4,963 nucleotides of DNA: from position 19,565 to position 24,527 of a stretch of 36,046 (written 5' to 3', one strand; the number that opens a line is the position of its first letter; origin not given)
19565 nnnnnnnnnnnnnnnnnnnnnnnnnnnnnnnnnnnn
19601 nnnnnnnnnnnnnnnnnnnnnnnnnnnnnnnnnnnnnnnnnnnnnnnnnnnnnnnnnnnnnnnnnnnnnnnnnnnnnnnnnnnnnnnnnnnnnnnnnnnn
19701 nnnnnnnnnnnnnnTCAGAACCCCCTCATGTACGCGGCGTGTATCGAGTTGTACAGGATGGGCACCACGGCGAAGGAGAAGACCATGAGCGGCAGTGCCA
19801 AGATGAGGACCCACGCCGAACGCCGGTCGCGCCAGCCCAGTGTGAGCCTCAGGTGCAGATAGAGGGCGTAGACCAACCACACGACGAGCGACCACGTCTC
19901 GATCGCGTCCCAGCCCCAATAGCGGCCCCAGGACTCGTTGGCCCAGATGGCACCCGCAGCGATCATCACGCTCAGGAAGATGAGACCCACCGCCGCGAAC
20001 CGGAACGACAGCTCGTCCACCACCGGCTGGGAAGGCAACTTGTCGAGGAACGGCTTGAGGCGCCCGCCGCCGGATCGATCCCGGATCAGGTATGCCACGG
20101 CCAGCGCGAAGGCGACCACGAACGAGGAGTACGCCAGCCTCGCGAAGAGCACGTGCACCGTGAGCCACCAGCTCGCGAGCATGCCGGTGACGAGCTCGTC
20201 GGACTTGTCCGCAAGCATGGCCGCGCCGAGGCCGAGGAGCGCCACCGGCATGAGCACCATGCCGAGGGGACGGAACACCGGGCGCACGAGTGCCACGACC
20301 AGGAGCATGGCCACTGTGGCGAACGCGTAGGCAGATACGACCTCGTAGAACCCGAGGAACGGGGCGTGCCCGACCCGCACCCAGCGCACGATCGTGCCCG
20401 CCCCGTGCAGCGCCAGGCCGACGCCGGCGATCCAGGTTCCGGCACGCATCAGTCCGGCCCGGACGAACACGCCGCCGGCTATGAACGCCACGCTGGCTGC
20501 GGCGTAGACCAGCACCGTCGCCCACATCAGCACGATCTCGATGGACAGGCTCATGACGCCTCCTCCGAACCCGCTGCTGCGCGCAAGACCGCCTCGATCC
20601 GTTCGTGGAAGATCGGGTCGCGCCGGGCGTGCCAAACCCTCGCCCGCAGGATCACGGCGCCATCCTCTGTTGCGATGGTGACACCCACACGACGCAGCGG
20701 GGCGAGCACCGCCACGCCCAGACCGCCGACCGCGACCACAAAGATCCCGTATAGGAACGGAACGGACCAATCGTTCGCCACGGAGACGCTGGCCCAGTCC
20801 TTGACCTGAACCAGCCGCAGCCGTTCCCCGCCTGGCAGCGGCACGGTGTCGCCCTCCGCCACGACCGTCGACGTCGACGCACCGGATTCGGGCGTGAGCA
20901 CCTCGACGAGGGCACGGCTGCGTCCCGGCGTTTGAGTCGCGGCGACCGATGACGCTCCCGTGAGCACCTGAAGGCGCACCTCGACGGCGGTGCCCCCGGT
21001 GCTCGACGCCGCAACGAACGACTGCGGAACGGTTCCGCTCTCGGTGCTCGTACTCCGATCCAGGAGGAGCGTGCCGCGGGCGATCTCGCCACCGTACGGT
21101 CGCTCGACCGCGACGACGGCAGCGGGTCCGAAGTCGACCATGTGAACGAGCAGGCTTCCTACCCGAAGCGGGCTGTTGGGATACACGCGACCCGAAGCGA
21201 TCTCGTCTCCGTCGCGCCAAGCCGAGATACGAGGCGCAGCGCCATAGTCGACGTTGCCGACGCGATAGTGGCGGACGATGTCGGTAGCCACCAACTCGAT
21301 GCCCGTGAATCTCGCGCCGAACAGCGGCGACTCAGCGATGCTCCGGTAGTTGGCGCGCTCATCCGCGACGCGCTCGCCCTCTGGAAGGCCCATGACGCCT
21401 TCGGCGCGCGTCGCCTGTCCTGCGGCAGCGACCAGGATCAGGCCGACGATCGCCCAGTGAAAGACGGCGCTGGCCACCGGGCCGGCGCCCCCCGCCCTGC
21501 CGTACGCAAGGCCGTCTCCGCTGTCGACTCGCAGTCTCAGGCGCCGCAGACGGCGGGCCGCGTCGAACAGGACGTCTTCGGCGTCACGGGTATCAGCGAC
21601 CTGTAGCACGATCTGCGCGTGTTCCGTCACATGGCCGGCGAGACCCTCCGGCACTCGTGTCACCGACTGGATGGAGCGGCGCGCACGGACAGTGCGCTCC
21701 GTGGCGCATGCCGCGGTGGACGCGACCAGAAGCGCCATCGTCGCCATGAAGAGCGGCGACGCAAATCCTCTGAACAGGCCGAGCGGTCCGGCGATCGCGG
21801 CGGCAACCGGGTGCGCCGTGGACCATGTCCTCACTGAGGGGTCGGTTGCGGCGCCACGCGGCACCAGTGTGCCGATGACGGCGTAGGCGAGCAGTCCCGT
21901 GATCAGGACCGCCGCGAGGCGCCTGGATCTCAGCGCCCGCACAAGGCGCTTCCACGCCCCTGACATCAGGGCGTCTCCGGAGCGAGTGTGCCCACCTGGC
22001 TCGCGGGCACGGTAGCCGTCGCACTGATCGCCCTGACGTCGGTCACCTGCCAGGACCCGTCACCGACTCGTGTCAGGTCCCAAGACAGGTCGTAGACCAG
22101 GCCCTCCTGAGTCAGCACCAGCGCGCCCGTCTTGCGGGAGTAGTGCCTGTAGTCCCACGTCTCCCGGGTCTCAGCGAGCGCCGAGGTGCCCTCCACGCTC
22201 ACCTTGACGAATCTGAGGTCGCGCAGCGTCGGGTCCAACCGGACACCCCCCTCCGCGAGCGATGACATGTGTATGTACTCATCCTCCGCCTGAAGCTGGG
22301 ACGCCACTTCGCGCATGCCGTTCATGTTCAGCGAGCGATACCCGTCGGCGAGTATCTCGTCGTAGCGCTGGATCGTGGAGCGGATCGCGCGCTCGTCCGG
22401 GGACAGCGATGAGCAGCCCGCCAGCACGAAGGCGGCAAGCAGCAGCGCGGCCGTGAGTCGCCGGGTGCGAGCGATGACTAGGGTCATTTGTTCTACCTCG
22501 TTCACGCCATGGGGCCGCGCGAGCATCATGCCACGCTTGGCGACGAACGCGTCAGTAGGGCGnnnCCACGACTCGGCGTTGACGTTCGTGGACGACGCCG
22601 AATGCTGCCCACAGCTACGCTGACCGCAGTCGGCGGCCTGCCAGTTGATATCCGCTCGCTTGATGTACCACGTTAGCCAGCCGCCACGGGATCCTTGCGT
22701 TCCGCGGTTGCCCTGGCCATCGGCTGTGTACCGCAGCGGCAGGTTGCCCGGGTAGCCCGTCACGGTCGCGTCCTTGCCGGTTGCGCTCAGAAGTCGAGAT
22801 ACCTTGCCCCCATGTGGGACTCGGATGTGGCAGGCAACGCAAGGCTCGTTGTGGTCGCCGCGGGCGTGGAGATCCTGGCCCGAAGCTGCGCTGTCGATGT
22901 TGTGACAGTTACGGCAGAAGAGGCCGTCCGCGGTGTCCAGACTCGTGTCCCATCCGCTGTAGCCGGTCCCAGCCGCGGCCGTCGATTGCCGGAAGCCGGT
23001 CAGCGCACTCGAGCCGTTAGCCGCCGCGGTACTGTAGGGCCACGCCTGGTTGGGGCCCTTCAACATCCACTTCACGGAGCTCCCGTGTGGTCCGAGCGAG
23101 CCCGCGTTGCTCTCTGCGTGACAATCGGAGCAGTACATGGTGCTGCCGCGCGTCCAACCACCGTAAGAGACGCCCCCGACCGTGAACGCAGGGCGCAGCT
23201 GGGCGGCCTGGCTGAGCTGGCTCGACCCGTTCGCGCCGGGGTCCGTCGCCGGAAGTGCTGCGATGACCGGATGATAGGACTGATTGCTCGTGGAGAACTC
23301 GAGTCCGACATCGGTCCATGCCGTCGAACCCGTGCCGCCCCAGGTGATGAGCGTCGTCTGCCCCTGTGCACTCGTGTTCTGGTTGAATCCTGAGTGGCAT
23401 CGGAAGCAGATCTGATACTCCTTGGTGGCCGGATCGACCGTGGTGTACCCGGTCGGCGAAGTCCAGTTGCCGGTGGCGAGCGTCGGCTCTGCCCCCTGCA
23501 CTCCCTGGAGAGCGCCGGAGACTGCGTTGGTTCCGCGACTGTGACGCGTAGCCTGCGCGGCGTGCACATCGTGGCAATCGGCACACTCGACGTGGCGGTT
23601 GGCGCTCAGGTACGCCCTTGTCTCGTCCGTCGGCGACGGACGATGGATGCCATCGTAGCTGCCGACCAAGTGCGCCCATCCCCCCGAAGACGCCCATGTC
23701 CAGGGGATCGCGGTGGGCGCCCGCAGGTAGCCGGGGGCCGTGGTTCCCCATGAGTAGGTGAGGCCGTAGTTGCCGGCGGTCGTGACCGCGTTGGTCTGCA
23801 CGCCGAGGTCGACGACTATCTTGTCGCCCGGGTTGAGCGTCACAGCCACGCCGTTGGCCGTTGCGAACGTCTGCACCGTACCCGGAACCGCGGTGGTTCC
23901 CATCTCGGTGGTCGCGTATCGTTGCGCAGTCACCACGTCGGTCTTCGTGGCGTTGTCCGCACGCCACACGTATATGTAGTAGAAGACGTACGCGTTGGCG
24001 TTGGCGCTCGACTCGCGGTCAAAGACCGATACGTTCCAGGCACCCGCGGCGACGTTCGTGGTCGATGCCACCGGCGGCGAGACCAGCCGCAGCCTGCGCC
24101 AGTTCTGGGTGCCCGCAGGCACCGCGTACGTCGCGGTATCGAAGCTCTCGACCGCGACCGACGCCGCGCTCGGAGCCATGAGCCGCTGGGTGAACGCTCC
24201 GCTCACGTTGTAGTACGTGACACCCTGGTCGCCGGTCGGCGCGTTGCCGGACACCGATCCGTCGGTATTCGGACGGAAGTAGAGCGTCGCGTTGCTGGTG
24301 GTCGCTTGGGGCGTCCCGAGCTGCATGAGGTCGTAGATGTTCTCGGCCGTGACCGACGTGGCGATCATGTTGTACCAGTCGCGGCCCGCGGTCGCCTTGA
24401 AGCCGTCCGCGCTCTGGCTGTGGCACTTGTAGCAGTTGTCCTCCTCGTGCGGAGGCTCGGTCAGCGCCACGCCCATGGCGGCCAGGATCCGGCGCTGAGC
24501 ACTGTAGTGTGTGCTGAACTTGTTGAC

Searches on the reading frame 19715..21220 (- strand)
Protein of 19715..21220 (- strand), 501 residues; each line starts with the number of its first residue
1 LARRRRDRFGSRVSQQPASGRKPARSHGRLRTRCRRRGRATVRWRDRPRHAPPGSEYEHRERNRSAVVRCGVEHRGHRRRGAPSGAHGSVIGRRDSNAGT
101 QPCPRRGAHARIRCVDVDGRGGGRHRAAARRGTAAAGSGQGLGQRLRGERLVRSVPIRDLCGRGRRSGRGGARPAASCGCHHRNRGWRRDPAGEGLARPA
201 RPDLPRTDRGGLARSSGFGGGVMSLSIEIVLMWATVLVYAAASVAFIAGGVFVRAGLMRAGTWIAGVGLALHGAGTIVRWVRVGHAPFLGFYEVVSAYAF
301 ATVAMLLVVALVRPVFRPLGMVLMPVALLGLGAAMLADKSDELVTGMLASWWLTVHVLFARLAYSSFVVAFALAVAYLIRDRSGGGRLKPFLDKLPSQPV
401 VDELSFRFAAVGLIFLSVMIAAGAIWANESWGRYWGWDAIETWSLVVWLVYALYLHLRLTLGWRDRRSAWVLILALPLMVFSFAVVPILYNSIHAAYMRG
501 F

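Call 11: search_protein_families(library=pfam, proteins=[window:19715-21220:-], max_evalue=0.001)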
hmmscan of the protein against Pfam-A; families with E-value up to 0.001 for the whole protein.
window:19715-21220:- (501 aa): 1 family
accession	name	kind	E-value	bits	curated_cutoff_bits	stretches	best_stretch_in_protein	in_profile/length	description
PF01578.25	Cytochrom_C_asm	-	8.2e-35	120.8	29.9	1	299-487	12-205/212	Cytochrome C assembly protein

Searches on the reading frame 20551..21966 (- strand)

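Call 11: search_protein_families(library=pfam, proteins=[window:20551-21966:-], max_evalue=0.001)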
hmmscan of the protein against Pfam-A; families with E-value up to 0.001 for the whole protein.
window:20551-21966:- (471 aa): 1 family
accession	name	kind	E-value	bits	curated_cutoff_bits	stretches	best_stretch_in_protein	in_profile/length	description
PF05140.19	ResB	-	8.7e-34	117.6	24.6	1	16-447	2-475/486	ResB-like family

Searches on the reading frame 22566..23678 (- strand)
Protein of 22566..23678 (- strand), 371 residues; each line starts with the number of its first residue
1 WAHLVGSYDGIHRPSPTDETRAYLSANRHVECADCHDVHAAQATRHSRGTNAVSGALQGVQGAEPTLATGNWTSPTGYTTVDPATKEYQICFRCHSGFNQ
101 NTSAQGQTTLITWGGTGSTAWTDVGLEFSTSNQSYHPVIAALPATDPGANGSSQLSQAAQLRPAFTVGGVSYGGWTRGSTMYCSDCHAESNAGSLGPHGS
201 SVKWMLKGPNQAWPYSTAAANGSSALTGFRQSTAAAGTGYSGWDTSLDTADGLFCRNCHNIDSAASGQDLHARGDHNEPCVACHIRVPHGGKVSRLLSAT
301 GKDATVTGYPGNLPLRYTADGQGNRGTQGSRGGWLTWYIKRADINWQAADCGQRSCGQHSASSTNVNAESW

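Call 53: search_solved_structures(query=window:22566-23678:-, max_evalue=1)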
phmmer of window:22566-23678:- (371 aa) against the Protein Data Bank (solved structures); distinct sequences matched with E-value up to 1: 0.

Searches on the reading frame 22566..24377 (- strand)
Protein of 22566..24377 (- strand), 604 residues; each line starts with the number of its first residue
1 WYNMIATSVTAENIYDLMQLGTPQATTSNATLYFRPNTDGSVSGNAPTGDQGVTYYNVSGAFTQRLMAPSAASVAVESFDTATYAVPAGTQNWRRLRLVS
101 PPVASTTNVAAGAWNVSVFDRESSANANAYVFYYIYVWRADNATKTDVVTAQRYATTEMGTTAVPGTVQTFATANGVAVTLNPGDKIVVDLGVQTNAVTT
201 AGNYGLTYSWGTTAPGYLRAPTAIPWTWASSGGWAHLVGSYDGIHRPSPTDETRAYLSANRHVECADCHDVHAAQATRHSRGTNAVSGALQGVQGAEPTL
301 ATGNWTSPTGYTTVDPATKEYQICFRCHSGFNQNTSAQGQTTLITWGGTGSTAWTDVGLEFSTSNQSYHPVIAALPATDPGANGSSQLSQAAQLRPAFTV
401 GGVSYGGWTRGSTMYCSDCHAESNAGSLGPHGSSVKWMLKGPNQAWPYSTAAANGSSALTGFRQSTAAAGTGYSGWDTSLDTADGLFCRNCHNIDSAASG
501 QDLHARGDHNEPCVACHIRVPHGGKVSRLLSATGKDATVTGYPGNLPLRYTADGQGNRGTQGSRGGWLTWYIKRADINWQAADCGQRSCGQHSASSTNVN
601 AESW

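Call 9: search_protein_families(library=pfam, proteins=[window:22566-24377:-], max_evalue=0.01)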
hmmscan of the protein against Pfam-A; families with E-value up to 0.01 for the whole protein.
window:22566-24377:- (604 aa): 4 families
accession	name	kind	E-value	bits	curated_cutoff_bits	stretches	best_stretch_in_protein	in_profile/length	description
PF09699.15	Paired_CXXCH_1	-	1.1e-06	28.6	20.6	0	512-536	8-30/41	Doubled CXXCH motif (Paired_CXXCH_1)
PF03264.19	Cytochrom_NNT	-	0.00011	22.4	24.1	0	413-522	65-169/174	NapC/NirT cytochrome c family, N-terminal region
PF14522.11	Cytochrome_C7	-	0.00038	20.6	24.8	0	413-517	13-66/67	Cytochrome c7 and related cytochrome c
PF14537.11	Cytochrom_c3_2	-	0.0012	19.7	25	0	484-519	5-35/79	Cytochrome c3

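Call 69: search_protein_families(library=ncbifam, proteins=[window:22566-24377:-], max_evalue=0.001)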
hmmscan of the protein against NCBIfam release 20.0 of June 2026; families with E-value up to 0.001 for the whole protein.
window:22566-24377:- (604 aa): 3 families
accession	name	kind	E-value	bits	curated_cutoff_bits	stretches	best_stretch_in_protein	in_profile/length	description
NF008659.0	PRK11659.1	equivalog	0.00028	20.6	184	0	262-277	135-150/188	cytochrome c nitrite reductase pentaheme subunit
TIGR03153.1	cytochr_NrfH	equivalog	0.00034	20.7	134.2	0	487-522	30-138/138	cytochrome c nitrite reductase small subunit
TIGR03508.1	decahem_SO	subfamily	0.00041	19.9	192.2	0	260-280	92-112/258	DmsE family decaheme c-type cytochrome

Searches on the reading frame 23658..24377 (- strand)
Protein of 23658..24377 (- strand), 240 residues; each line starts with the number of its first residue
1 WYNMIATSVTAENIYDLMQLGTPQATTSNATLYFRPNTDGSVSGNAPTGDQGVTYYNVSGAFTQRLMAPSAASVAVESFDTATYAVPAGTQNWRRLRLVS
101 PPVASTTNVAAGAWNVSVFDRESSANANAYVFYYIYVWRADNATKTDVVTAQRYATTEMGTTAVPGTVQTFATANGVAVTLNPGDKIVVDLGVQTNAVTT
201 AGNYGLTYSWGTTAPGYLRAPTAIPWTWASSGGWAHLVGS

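Call 66: predict_structure(alignment_id=A3)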
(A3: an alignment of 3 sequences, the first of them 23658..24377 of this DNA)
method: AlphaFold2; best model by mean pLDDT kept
length: 240 residues; sequences in the alignment: 3
mean_pLDDT: 43.9   pTM: 0.48
mean pLDDT of the five models: 43.9, 39.9, 39.7, 39.1, 38.2
residues with pLDDT >= 90: 0; 70-90: 24; 50-70: 64; < 50: 152
segments of 3 or more residues with pLDDT < 50: 1-87, 120-125, 153-170, 204-240
pLDDT, mean of each block of 10 residues (from residue 1): 23 24 28 32 29 27 28 32 47 56 70 58 51 68 67 39 40 63 71 57 49 40 30 25
secondary structure, 60 per line:
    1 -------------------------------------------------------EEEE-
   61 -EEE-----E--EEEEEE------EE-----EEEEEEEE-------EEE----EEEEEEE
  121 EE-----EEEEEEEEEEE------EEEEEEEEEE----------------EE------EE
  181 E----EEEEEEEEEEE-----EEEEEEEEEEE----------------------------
elements in order: E56-59 E62-64 E73-78 E92-99 E107-109 E114-122 E128-138 E145-154 E179-181 E186-196 E202-212
